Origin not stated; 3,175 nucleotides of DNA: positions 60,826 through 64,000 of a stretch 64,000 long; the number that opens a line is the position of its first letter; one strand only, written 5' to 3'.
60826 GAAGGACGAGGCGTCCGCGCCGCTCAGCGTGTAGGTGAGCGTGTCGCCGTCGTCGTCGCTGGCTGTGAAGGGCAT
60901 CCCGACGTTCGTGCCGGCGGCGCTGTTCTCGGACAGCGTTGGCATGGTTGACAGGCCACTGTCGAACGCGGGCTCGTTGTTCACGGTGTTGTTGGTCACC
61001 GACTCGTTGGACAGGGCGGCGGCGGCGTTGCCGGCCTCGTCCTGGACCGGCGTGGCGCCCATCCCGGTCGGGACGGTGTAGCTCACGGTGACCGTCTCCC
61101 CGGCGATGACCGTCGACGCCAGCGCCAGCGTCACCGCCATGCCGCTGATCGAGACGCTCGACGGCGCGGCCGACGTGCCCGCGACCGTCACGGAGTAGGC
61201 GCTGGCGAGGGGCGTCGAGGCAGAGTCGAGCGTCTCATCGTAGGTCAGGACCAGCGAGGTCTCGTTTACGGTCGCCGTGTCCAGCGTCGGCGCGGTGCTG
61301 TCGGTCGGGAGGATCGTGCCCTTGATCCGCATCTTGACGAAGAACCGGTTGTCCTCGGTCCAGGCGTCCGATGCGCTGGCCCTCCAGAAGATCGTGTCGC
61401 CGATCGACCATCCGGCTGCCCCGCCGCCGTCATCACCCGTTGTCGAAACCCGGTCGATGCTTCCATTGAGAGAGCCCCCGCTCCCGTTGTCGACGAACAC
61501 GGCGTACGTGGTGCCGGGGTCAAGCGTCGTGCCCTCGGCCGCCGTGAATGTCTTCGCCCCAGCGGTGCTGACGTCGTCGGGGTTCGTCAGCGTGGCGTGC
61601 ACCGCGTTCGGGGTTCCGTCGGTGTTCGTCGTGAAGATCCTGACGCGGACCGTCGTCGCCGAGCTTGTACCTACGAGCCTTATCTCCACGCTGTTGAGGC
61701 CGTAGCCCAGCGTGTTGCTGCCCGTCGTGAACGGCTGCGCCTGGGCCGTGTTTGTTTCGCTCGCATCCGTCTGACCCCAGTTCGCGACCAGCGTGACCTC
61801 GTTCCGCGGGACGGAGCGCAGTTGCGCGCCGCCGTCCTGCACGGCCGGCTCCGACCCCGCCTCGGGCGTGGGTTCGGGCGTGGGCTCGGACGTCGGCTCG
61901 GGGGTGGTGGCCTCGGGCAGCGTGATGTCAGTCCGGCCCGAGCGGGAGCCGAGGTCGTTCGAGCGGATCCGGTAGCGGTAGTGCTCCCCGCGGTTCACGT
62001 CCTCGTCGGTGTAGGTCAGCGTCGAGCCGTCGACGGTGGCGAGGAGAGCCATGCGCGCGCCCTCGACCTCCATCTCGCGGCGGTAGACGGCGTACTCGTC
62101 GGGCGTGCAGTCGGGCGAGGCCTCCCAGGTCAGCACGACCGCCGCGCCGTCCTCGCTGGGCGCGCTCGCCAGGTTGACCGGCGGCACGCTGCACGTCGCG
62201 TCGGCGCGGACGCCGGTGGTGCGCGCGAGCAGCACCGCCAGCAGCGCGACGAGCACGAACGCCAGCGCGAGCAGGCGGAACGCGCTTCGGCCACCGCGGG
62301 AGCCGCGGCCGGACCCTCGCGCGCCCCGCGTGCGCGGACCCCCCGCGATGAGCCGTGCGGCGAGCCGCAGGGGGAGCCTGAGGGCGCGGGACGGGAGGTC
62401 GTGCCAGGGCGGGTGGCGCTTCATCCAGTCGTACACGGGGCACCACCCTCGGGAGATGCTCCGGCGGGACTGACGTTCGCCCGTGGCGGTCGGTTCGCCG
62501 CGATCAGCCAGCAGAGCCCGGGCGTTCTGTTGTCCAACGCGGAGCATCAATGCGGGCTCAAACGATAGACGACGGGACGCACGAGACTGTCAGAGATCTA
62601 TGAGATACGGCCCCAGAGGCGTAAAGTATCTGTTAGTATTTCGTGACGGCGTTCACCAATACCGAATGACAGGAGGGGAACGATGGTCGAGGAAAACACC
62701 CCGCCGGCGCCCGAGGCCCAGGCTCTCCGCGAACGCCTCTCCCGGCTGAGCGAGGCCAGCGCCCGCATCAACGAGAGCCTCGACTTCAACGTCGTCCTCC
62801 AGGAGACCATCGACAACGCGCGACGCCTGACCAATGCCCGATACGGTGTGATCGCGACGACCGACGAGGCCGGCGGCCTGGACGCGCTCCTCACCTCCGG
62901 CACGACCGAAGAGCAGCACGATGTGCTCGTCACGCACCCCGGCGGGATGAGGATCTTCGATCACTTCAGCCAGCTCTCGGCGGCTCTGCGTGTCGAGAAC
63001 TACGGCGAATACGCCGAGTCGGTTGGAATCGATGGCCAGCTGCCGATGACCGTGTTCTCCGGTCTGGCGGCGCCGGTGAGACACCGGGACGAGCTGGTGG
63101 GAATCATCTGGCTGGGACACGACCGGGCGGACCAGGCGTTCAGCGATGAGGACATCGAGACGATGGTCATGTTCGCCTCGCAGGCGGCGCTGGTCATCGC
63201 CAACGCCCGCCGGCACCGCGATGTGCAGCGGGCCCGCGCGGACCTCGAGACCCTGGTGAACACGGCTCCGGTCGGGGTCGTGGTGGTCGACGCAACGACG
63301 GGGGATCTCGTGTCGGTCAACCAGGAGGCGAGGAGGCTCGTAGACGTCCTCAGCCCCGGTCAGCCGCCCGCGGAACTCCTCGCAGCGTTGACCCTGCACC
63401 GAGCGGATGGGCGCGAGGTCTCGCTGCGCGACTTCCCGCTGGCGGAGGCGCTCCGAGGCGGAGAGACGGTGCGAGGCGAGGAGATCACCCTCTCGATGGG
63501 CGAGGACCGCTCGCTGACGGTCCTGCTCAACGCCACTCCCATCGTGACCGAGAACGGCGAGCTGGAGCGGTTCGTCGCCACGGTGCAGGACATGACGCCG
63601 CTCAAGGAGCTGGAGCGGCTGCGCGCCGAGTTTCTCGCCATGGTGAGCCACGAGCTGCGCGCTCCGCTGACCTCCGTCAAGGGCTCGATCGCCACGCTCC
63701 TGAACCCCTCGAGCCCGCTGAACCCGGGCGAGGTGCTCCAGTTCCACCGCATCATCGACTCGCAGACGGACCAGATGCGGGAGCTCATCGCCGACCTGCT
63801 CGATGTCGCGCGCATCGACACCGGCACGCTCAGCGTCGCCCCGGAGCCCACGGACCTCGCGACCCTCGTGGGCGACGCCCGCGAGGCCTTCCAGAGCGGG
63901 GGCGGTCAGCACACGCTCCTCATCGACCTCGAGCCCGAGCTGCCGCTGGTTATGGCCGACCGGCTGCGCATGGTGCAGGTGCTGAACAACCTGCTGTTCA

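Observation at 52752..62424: Surface protein gene of about 3220 codons with a composite architecture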

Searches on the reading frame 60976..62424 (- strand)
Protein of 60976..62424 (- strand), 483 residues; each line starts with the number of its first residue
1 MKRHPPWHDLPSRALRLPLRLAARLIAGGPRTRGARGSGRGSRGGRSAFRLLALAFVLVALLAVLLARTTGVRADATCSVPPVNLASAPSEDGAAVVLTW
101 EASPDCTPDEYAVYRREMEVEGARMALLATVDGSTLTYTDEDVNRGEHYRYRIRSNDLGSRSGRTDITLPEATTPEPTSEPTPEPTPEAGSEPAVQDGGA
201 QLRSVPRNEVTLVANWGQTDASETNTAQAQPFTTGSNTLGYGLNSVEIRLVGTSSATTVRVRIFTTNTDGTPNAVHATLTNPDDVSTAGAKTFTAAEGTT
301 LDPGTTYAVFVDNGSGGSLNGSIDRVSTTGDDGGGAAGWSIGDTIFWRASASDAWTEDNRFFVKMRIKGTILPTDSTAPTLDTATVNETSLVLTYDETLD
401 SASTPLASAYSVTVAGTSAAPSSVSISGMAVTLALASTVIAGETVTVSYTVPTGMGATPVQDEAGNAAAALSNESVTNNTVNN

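Call 10: search_protein_families(library=ncbifam, max_evalue=0.1, proteins=[window:60976-62424:-])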
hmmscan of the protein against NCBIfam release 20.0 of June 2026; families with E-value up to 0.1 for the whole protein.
seq(483 aa): 2 families
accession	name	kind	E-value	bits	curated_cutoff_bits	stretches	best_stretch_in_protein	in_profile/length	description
NF041539.1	choice_anch_R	domain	2.3e-25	89.4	30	1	218-370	10-155/155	choice-of-anchor R domain-containing protein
TIGR02059.1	swm_rep_I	domain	8.2e-11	42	40.1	1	383-453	24-99/101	cyanobacterial long protein repeat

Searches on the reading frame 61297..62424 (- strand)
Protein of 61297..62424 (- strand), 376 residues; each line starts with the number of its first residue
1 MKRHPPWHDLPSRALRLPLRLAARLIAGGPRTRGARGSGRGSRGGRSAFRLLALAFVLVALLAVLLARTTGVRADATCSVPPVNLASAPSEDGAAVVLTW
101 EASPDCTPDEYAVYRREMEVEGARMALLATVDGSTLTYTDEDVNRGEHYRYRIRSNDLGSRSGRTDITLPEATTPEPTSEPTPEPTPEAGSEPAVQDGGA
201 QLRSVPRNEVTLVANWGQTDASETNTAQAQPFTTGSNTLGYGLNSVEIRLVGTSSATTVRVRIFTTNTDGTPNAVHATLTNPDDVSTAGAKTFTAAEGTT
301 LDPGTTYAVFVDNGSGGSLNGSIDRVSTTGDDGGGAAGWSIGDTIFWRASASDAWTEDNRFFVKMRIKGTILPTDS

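Call 11: search_protein_families(library=pfam, max_evalue=10, proteins=[window:61297-62424:-])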
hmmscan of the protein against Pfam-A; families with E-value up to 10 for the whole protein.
seq(376 aa): 1 family
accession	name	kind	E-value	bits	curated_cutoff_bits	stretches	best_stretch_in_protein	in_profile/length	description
PF05887.16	Trypan_PARP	-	0.0076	16.7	100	1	171-205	85-119/134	Procyclic acidic repetitive protein (PARP)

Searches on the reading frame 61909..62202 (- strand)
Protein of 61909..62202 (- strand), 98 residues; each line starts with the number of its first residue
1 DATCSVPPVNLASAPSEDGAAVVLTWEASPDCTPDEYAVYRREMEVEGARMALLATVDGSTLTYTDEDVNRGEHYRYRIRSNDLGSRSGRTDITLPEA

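Call 60: search_solved_structures(query=window:61909-62202:-, max_evalue=10)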
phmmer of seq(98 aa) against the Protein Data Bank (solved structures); distinct sequences matched with E-value up to 10: 7.
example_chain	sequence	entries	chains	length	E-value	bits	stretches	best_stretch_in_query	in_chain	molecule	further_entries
1x5x_A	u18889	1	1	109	0.0035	20.9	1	23-89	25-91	Fibronectin type-III domain containing protein 3a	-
4u3h_A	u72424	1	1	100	0.012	19.2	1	7-83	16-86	FN3con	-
3mpc_A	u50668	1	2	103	0.14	15.8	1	8-81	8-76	Fn3-like protein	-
4m6a_A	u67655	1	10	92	0.41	14.3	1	9-88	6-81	Tencon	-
3tes_A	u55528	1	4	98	0.48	14.1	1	9-88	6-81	Tencon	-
7mrm_B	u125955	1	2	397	1.3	12.7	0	25-86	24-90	Fusion protein of Chicken CNTN3 FN1-FN2 domains and Amyloid-beta A4 protein,Amyloid-beta A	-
4o00_A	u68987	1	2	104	1.3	12.7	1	6-89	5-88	Titin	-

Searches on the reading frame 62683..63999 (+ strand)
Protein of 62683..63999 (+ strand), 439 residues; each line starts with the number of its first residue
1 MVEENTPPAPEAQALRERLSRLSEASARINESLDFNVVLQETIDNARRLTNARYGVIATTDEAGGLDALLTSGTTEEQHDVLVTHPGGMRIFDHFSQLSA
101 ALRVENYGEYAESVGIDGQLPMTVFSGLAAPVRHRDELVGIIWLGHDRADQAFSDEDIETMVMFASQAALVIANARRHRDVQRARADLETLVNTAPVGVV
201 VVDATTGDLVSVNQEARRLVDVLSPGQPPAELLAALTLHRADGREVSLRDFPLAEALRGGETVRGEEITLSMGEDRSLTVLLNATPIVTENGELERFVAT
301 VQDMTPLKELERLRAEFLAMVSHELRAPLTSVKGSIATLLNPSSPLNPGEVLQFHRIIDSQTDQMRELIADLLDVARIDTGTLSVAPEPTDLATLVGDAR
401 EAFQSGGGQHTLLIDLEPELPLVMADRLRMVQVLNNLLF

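Call 42: search_protein_families(library=pfam, max_evalue=0.001, proteins=[window:62683-63999:+])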
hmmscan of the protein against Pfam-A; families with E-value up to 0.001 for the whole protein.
seq(439 aa): 8 families
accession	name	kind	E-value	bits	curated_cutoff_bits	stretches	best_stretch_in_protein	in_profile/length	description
PF00512.31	HisKA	-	1.1e-16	61.1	26.9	1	314-381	2-66/66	His Kinase A (phospho-acceptor) domain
PF13185.12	GAF_2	-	4.1e-13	50.2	28.6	1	33-172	2-135/136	GAF domain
PF01590.32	GAF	-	1.1e-12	49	22.4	1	36-172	3-133/133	GAF domain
PF00989.32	PAS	-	2.7e-07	31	22.6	1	187-304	2-113/113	PAS fold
PF13492.12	GAF_3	-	4e-06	27.7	27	1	38-174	5-129/129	GAF domain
PF08448.16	PAS_4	-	0.00012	22.7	23.1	1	193-307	2-108/110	PAS fold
PF13188.13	PAS_8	-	0.00017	21.8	21.8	1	188-233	3-47/65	PAS domain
PF13426.13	PAS_9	-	0.00072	20.2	27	0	196-305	1-102/103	PAS domain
